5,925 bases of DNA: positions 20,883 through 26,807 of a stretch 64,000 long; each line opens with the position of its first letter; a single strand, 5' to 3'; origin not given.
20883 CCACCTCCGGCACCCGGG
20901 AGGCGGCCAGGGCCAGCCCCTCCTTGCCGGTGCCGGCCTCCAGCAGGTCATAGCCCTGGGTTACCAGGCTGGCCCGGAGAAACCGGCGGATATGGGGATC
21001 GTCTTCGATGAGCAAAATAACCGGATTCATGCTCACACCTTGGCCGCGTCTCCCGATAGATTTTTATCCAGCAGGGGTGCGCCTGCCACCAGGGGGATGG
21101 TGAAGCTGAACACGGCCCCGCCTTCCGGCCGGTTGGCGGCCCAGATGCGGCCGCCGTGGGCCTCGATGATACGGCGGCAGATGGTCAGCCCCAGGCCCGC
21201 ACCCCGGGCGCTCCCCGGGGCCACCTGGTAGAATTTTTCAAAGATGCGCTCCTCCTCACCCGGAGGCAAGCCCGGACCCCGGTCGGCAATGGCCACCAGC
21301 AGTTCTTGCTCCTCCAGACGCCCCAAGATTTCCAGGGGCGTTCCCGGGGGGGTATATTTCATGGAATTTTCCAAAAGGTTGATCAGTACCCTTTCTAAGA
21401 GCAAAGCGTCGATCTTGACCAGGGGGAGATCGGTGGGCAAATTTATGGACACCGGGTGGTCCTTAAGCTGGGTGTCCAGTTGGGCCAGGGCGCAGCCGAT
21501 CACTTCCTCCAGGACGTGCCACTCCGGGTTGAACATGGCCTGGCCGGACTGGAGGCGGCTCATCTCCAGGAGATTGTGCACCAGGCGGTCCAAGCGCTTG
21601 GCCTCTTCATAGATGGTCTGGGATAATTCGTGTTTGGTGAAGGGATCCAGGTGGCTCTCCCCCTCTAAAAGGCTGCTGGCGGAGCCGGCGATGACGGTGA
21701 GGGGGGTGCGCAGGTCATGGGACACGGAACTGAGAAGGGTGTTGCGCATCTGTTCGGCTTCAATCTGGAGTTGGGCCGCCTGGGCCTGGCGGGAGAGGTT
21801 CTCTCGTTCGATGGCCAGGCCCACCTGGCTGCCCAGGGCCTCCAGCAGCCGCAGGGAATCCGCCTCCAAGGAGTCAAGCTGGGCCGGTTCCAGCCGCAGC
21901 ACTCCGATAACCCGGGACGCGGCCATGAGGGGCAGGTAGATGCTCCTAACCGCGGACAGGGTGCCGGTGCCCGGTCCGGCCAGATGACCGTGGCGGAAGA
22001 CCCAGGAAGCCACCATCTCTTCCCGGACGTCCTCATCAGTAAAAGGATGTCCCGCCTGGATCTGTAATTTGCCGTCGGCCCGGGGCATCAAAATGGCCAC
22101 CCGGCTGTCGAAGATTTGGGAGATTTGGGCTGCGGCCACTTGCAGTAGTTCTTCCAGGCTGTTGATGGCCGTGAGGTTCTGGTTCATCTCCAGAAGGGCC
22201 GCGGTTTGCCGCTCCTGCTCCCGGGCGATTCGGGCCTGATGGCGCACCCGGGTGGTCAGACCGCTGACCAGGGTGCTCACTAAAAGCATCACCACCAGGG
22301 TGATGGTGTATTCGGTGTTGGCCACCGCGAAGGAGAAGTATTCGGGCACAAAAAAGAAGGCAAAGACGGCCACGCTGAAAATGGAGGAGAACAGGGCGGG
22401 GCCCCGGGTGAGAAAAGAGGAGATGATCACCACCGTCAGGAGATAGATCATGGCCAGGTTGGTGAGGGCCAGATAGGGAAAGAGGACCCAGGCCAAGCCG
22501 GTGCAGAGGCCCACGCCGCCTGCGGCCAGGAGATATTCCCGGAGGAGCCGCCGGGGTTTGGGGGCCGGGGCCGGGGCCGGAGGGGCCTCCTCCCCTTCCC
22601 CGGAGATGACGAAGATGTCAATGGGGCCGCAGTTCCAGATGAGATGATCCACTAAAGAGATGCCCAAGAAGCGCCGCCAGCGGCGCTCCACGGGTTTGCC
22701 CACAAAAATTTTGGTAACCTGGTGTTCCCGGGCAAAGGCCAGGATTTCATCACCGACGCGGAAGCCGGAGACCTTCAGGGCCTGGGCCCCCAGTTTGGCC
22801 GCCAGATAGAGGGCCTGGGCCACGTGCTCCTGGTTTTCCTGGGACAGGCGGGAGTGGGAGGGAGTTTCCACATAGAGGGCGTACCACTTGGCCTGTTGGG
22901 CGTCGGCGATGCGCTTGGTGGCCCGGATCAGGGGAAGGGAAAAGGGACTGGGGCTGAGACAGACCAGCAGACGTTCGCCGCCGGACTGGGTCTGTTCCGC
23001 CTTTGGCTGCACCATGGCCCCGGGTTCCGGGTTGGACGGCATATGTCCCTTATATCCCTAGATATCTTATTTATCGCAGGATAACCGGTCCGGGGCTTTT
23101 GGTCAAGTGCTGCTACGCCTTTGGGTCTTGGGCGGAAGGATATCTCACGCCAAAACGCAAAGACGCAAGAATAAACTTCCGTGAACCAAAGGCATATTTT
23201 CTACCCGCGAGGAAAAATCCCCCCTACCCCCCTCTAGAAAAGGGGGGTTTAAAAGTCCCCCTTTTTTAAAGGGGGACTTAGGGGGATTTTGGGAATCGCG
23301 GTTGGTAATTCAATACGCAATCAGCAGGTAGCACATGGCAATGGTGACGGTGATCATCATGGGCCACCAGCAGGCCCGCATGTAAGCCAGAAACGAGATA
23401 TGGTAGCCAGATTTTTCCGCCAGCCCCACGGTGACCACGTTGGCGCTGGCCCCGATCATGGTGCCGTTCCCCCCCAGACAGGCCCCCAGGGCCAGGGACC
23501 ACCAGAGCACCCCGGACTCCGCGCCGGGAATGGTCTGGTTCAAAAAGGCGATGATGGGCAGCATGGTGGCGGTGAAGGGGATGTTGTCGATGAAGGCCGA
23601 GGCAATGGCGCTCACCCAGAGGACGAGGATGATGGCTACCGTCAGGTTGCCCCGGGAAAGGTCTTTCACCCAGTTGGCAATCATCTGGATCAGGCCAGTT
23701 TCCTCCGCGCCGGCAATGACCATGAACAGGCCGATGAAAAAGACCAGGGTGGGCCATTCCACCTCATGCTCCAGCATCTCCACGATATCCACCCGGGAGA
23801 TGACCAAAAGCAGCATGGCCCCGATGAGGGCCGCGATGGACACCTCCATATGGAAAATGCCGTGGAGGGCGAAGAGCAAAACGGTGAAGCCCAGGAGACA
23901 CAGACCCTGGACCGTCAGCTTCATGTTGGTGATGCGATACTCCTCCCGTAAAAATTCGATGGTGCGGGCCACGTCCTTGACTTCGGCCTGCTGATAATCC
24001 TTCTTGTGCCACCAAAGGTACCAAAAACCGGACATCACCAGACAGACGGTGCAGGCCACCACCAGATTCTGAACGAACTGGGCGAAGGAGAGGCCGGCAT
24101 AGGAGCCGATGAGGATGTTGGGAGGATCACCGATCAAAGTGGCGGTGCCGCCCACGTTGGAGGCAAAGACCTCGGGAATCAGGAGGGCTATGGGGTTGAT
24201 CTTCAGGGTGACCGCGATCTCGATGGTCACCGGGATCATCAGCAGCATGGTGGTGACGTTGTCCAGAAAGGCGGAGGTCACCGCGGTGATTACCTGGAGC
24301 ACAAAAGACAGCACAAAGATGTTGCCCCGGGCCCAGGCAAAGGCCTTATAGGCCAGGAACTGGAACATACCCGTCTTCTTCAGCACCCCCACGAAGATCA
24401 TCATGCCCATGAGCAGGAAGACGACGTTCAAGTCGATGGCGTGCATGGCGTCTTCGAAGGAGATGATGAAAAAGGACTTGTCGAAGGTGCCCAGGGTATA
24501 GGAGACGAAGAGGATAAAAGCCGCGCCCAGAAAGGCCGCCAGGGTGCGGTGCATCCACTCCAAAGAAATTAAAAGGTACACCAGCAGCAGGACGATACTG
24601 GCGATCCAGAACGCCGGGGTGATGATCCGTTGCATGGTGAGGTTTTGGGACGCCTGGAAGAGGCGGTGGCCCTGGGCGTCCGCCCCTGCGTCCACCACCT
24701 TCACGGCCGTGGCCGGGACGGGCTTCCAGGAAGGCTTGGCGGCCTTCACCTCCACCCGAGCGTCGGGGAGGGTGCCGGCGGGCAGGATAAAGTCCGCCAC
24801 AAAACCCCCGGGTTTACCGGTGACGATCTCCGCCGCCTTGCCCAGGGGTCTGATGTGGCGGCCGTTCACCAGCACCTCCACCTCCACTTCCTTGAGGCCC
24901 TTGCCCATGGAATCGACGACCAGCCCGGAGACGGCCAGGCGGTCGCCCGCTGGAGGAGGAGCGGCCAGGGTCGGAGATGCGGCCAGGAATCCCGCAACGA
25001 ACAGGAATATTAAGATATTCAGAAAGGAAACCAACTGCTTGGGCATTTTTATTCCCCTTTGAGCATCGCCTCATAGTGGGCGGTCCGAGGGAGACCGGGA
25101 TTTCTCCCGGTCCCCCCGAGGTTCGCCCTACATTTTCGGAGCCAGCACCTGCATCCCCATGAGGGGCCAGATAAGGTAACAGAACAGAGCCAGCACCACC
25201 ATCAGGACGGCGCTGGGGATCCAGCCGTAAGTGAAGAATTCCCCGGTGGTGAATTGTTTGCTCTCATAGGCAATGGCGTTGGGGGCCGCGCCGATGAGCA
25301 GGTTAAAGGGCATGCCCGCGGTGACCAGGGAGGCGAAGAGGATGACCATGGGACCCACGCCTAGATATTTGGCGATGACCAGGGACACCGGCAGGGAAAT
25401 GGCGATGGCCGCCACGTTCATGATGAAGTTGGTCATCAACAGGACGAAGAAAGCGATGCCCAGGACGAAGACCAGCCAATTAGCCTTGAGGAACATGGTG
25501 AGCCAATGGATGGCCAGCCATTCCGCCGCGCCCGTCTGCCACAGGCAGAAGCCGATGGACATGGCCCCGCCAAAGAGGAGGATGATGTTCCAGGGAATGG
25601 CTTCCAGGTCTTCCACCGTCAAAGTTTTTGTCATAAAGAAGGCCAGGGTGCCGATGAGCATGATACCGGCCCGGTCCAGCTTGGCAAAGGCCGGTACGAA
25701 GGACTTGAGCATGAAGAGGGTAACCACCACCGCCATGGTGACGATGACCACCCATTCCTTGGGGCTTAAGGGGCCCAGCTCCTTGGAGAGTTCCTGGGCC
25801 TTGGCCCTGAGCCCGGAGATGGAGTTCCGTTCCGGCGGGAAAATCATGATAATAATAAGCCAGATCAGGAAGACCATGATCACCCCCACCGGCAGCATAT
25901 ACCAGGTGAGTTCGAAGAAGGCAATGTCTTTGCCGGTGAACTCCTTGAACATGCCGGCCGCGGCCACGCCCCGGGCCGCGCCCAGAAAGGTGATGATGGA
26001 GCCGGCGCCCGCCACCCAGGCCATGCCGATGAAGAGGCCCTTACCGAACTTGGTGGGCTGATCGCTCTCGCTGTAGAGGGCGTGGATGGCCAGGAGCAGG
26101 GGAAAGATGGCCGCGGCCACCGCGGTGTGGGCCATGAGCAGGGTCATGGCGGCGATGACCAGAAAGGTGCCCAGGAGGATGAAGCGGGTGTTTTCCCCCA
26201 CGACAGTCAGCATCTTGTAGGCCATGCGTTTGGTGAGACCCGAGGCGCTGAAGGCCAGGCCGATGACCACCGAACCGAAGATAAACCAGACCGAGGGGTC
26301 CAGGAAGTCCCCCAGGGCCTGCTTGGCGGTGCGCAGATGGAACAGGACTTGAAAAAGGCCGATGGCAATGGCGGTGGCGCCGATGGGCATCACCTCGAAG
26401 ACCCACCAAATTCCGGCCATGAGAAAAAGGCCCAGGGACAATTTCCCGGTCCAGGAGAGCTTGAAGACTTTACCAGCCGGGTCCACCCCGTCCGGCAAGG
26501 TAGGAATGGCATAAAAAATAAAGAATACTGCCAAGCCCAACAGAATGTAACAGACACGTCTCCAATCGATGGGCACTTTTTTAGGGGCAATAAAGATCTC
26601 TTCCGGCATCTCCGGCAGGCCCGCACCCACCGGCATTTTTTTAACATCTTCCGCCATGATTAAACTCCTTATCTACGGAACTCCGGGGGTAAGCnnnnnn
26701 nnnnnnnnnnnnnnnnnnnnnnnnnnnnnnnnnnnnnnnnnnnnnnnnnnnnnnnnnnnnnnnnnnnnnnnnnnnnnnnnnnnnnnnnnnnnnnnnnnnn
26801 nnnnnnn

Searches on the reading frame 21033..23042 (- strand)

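Call 60: search_protein_families(library=pfam, proteins=[window:21033-23042:-], max_evalue=0.0001)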
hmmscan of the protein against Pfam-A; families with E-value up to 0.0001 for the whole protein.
window:21033-23042:- (669 aa): 6 families
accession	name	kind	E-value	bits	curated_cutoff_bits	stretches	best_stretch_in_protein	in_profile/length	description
PF13493.11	DUF4118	-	6.3e-29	100.3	28.4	1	170-276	1-107/107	Domain of unknown function (DUF4118)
PF02518.31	HATPase_c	-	3.4e-26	92.3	26.4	1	545-651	2-109/111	Histidine kinase-, DNA gyrase B-, and HSP90-like ATPase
PF00512.31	HisKA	-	1.2e-16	60.9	26.9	1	432-500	1-66/66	His Kinase A (phospho-acceptor) domain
PF13492.12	GAF_3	-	3.4e-14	53.8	27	1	295-413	1-129/129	GAF domain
PF13185.12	GAF_2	-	1.1e-07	32.6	28.6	1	295-412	3-136/136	GAF domain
PF01590.32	GAF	-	4e-05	24.6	22.4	0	296-411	2-133/133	GAF domain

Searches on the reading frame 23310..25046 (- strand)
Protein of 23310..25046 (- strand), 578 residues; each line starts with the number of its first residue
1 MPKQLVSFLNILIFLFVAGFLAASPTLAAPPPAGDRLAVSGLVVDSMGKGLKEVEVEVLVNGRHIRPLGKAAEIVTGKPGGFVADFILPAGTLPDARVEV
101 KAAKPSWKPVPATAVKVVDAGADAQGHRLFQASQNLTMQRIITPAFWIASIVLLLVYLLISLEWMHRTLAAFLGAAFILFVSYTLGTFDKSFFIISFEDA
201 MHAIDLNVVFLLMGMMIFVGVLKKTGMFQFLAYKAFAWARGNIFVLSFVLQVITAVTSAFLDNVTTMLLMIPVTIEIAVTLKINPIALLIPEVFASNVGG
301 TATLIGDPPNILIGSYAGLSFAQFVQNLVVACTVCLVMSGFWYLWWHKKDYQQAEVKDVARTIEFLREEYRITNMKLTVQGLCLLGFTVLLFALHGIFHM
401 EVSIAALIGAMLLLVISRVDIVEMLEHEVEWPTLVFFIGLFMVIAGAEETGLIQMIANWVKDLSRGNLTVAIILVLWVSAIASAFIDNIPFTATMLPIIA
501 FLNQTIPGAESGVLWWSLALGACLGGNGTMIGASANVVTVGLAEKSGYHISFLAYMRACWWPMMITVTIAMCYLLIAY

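Call 60: search_protein_families(library=pfam, proteins=[window:23310-25046:-], max_evalue=0.0001)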
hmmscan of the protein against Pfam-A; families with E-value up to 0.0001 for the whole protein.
window:23310-25046:- (578 aa): 3 families
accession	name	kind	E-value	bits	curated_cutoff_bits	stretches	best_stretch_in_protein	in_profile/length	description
PF03600.22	CitMHS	-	9.3e-82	275.3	31.9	1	157-521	1-336/336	Citrate transporter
PF00939.25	Na_sulph_symp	-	3.2e-16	59.8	27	1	319-542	213-435/472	Sodium:sulfate symporter transmembrane region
PF02040.21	ArsB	-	7.3e-11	42.5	22.2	1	202-574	48-419/423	Arsenical pump membrane protein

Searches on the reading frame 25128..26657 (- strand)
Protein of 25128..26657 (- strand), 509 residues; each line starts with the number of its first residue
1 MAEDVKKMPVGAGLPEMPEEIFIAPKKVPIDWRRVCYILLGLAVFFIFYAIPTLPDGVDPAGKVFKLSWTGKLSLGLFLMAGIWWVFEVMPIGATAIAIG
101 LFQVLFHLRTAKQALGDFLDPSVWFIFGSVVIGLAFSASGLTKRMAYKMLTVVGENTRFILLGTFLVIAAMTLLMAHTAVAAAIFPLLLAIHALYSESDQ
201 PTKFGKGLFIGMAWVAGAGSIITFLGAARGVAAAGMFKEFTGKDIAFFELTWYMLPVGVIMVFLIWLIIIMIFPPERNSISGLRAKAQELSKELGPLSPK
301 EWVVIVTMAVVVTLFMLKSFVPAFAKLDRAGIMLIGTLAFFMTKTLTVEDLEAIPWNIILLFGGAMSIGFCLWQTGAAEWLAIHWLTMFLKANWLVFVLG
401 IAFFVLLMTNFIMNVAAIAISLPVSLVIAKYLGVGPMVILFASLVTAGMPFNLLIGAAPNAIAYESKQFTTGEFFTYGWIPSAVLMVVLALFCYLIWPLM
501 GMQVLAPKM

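Call 60: search_protein_families(library=pfam, proteins=[window:25128-26657:-], max_evalue=0.0001)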
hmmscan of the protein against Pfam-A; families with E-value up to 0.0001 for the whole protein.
window:25128-26657:- (509 aa): 2 families
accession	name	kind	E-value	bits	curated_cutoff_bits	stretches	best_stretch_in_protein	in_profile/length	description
PF00939.25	Na_sulph_symp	-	1.9e-45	156.2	27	1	36-502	5-471/472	Sodium:sulfate symporter transmembrane region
PF03600.22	CitMHS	-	1e-29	104.2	31.9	2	83-326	2-224/336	Citrate transporter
